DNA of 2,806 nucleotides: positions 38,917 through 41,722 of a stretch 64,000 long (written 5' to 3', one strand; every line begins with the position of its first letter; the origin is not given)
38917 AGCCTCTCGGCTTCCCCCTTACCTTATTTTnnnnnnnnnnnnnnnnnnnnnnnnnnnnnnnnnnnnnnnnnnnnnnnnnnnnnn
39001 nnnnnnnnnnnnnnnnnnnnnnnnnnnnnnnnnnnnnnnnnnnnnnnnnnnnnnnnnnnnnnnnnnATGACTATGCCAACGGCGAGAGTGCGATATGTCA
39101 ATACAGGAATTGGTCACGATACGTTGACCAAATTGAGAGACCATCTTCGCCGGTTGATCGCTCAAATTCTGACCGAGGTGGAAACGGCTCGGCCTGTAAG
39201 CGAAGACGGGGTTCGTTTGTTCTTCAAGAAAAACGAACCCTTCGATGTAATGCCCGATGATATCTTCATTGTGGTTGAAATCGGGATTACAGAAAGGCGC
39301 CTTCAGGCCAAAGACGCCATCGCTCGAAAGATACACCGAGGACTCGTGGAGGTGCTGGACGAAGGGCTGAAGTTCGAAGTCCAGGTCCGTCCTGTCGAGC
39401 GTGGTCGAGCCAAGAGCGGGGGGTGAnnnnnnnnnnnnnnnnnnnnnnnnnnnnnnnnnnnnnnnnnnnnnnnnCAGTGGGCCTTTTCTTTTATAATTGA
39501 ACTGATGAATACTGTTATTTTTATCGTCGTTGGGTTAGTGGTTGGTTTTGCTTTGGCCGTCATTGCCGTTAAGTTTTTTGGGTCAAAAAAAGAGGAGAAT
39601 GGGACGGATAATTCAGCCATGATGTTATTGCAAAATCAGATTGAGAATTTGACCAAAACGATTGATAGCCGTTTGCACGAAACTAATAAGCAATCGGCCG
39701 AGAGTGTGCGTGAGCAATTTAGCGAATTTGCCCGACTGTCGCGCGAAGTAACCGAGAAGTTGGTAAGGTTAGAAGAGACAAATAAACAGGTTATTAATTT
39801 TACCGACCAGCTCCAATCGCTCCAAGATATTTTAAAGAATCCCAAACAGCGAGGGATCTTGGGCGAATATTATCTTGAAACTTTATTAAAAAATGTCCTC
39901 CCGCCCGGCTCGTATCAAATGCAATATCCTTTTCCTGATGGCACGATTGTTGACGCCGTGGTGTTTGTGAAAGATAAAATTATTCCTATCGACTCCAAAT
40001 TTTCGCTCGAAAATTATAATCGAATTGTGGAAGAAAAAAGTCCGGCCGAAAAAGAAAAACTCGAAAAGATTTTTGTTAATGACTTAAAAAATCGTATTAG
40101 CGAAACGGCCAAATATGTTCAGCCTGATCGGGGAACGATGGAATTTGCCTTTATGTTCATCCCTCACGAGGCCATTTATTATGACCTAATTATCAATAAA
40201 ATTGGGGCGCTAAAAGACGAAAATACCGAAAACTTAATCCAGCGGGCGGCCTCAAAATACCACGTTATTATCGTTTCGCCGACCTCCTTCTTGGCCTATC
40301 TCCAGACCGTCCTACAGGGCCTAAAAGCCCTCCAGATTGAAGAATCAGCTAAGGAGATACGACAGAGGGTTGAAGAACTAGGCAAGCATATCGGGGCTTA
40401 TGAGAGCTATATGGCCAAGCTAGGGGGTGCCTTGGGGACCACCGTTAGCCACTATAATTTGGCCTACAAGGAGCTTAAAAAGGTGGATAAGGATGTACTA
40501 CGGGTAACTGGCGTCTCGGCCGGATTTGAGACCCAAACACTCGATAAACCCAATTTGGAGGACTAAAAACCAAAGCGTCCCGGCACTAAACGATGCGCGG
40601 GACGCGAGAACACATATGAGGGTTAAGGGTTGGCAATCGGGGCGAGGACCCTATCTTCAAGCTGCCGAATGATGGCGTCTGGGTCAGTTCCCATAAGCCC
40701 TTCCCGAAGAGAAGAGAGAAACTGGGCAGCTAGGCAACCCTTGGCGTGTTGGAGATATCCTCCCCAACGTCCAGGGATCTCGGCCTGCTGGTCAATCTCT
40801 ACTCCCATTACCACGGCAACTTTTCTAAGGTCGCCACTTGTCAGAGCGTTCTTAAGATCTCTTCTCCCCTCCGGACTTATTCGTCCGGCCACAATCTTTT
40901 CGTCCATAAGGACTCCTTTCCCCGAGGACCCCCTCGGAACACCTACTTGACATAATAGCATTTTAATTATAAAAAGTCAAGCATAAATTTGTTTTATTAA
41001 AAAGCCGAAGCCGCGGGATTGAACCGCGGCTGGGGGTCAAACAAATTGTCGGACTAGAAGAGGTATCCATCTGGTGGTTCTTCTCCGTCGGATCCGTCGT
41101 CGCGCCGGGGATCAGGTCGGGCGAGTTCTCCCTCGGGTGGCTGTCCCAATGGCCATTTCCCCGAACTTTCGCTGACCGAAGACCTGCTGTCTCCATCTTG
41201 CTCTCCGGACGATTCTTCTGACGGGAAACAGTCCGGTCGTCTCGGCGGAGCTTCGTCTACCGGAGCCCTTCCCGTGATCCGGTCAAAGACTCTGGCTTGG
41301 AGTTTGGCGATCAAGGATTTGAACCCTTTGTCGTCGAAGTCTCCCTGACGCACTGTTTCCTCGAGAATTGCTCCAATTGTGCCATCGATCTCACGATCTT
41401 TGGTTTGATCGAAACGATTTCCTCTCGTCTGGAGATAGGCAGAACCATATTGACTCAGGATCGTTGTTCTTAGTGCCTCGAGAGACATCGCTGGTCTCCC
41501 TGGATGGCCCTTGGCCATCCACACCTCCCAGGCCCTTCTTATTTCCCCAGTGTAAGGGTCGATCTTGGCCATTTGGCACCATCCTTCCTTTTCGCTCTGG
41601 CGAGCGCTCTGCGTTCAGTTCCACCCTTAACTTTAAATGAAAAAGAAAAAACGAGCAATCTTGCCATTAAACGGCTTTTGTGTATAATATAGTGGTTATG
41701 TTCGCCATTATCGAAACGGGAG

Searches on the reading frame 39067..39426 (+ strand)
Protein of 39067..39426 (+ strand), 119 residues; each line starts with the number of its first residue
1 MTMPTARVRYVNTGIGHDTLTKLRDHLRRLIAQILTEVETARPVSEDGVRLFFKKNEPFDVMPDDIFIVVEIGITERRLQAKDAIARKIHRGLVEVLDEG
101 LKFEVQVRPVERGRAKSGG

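Call 11: search_protein_families(library=pfam, proteins=[window:39067-39426:+], max_evalue=0.01)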
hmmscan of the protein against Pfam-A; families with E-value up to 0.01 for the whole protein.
window:39067-39426:+ (119 aa): 0 families

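Call 14: find_encoding_contigs(protein=window:39067-39426:+, flank=10000, max_places=10)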
Protein window:39067-39426:+ (119 aa): 1 contig read that carries it; 1 place shown.
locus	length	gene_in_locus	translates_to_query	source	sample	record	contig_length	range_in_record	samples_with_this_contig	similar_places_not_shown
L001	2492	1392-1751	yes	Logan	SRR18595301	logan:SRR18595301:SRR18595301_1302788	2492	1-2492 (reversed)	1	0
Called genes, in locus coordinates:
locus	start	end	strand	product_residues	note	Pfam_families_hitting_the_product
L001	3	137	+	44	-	?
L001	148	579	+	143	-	-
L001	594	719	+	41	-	-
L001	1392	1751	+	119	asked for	-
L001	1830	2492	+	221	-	?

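Call 20: search_protein_families(library=phrogs, proteins=[window:39073-39426:+], max_evalue=1)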
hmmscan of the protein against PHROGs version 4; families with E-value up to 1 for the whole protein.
window:39073-39426:+ (117 aa): 0 families

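Call 21: search_protein_families(library=ncbifam, proteins=[window:39073-39426:+], max_evalue=1)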
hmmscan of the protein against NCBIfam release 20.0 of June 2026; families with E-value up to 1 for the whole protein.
window:39073-39426:+ (117 aa): 0 families

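Call 22: find_homologous_proteins(query=window:39073-39426:+, max_evalue=0.01)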
Query window:39073-39426:+ (117 aa): 1 proteins with E <= 0.01 among 11 candidates.
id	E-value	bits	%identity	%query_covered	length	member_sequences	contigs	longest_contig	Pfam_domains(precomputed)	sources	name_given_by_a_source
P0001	8.5e-69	247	100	100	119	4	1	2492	-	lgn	-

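Call 44: predict_structure(protein=window:39073-39426:+)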
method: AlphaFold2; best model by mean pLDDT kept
length: 117 residues; sequences in the alignment: 1
mean_pLDDT: 65.9   pTM: 0.56
mean pLDDT of the five models: 65.9, 61.6, 61.4, 61.0, 58.1
residues with pLDDT >= 90: 0; 70-90: 44; 50-70: 61; < 50: 12
segments of 3 or more residues with pLDDT < 50: 55-59, 111-117
pLDDT, mean of each block of 10 residues (from residue 1): 58 65 80 73 69 51 60 72 82 68 67 38
secondary structure, 60 per line:
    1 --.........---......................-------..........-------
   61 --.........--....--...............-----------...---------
elements in order: E3-11 H15-36 E47-53 E63-71 H74-77 H80-94 E106-108

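Call 49: fold_search(model_id=the predicted structure, library=pdb)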
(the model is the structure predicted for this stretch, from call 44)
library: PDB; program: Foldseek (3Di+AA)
matches with E <= 10: 1297; with E <= 0.001: 1
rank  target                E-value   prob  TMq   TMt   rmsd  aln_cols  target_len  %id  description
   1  1g1x_A                6.9e-04  1.00  0.47  0.54   4.6       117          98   15  STRUCTURE OF RIBOSOMAL PROTEINS S15, S6, S18, AND 16S RIBOSOMAL RNA (released 2000-10-30)
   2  2bvz                  1.1e-03  1.00  0.48  0.56   4.7       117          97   14  Mutant of the Ribosomal Protein S6 (released 2005-10-26)
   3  6nuk_A                1.4e-03  1.00  0.38  0.42   6.1       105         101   18  De novo designed protein Ferredog-Diesel (released 2019-06-12)
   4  2bxj_A                1.9e-03  1.00  0.47  0.54   4.9       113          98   17  Double Mutant of the Ribosomal Protein S6 (released 2005-10-26)
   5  1lou                  3.2e-03  1.00  0.49  0.56   4.7       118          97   15  RIBOSOMAL PROTEIN S6 (released 1998-11-30)
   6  1qjh                  3.4e-03  1.00  0.48  0.57   4.2       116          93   14  Protein Aggregation and Alzheimer's Disease: Crystallographic Analysis of the Phenomenon. Engineered version of the ribo (released 2000-06-29)
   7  6i6e                  3.4e-03  0.99  0.42  0.48   4.7       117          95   13  Circular permutant of ribosomal protein S6, swap strand 1 , L10A mutant (released 2019-11-27)
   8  1cqm_A                4.6e-03  1.00  0.44  0.50   4.9       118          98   16  PROTEIN AGGREGATION AND ALZHEIMER'S DISEASE: CRYSTALLOGRAPHIC ANALYSIS OF THE PHENOMENON. ENGINEERED VERSION OF THE RI (released 2000-09-08)
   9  2xma_A                4.6e-03  0.87  0.32  0.29   7.2       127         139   14  DEINOCOCCUS RADIODURANS ISDRA2 TRANSPOSASE RIGHT END DNA COMPLEX (released 2010-10-13)
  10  6i69                  4.9e-03  0.98  0.41  0.47   6.6       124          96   13  Circular permutant of ribosomal protein S6, adding 5aa to C terminal of P97-3, L10A mutant (released 2019-11-27)
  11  4djb_B                5.2e-03  0.99  0.44  0.44   6.6       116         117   15  A Structural Basis for the Assembly and Functions of a Viral Polymer that Inactivates Multiple Tumor Suppressors (released 2012-10-31)
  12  2mq8_MODEL_1_A        5.5e-03  1.00  0.46  0.47   7.5       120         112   17  Solution NMR Structure of De novo designed protein LFR1 1 with ferredoxin fold, Northeast Structural Genomics  (released 2014-08-20)
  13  2lqj_MODEL_1_A        5.5e-03  0.99  0.43  0.50   5.3       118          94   14  Solution structure of the C-terminal domain of the MgtC protein from Mycobacterium tuberculosis (released 2012-03-21)
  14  4v8i_CF               5.8e-03  1.00  0.48  0.55   4.0       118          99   15  Crystal structure of YfiA bound to the 70S ribosome. (released 2014-07-09)
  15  2j9d_B                5.8e-03  0.98  0.38  0.41   5.7       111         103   11  Structure of GlnK1 with bound effectors indicates regulatory mechanism for ammonia uptake (released 2007-01-16)
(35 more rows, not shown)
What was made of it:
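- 39059..39426 (+): Downstream ORFan gene h119. The SD AGGAG is at 39059-63. The likely start is ATG 39073 (9-nt spacing, MPTARV...). ATG 39067 lies only 3 nt after the SD. The stop codon ends at 39426. AF2 gives pLDDT 66 and a ferredoxin-like beta-alpha-beta-beta-alpha-beta fold (calls 44, 49).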

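Call 51: search_protein_families(library=padloc, proteins=[window:39073-39426:+], max_evalue=1)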
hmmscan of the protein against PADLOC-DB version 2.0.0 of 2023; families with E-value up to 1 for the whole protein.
window:39073-39426:+ (117 aa): 0 families

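Call 64: search_protein_representatives(protein=window:39073-39426:+)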
Query: 117 residues. Proteins with E-value up to 0.001 (for the whole library): 2; up to 1e-10: 1; up to 1e-30: 1. The best 2 are listed.
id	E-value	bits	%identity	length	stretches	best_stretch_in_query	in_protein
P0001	2.7e-69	246.7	100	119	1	1-117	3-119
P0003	8.0e-04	36.0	33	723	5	45-110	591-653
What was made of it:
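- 39059..39426 (+): No homologues (calls 22, 64) and no family hit (calls 11, 20, 21, 51).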

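Call 66: search_protein_families(library=pfam, proteins=[P0003], max_evalue=0.01)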
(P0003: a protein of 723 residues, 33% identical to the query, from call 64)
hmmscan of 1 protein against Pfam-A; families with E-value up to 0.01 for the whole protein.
P0003 (723 aa): 3 families
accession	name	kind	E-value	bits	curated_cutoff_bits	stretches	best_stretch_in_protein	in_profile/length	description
PF23101.1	Zf-C2H2_ZNF451_1st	-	3.8e-06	27.1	27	0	333-348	17-32/33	First Zinc fingers C2H2 type, ZNF451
PF14087.12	DUF4267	-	4e-06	27.2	27.8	0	313-366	31-80/110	Domain of unknown function (DUF4267)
PF20806.3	Integrin_A_Ig_3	-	3.5e-05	23.8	23.6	0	119-149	78-107/222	Integrin alpha Ig-like domain 3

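Call 67: list_cluster_members(proteins=[P0001, P0002])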
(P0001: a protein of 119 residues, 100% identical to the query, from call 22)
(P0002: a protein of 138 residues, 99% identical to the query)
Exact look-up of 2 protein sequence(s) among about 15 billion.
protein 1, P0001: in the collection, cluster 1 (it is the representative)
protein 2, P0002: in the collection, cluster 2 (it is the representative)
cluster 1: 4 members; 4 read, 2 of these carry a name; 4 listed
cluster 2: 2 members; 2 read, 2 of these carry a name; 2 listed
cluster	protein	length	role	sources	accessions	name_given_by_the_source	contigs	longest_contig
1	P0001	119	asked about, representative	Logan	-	-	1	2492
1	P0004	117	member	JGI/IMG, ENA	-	hypothetical protein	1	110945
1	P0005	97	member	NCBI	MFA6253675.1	MAG: hypothetical protein WC640_00220 [Candidatus Paceibacterota bacterium]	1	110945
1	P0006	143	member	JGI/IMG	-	-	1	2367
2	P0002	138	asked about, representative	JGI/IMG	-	hypothetical protein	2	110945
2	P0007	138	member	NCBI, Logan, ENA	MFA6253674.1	MAG: hypothetical protein WC640_00215 [Candidatus Paceibacterota bacterium]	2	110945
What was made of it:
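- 39059..39426 (+): Annotators disagree on the start (call 67).
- Tried and rejected: Cluster members are only alternative start-codon calls from the same contig (call 67).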

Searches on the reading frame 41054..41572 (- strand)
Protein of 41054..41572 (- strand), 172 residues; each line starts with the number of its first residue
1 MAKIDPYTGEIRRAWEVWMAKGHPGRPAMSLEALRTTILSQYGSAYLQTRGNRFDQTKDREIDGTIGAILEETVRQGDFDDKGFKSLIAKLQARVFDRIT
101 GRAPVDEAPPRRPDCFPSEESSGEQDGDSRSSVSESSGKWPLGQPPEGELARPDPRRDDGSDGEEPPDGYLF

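Call 11: search_protein_families(library=pfam, proteins=[window:41054-41572:-], max_evalue=0.01)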
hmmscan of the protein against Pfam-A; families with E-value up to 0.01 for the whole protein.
window:41054-41572:- (172 aa): 0 families

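Call 20: search_protein_families(library=phrogs, proteins=[window:41054-41572:-], max_evalue=1)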
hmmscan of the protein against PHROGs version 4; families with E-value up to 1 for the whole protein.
window:41054-41572:- (172 aa): 0 families

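Call 21: search_protein_families(library=ncbifam, proteins=[window:41054-41572:-], max_evalue=1)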
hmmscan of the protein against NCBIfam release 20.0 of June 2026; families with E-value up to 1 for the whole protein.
window:41054-41572:- (172 aa): 0 families

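Call 51: search_protein_families(library=padloc, proteins=[window:41054-41572:-], max_evalue=1)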
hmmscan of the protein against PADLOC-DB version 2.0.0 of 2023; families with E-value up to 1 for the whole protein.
window:41054-41572:- (172 aa): 0 families

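Call 74: find_homologous_proteins(query=window:41054-41572:-, max_evalue=0.01)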
Query window:41054-41572:- (172 aa): 1 proteins with E <= 0.01 among 84 candidates.
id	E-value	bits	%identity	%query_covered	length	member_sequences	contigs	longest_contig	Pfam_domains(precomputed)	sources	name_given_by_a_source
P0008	1.1e-110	385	100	100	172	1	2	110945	-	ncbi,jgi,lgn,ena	ncbi:MAG: hypothetical protein WC640_00235 [Candidatus Paceibacterota bacterium]|jgi:hypothetical pr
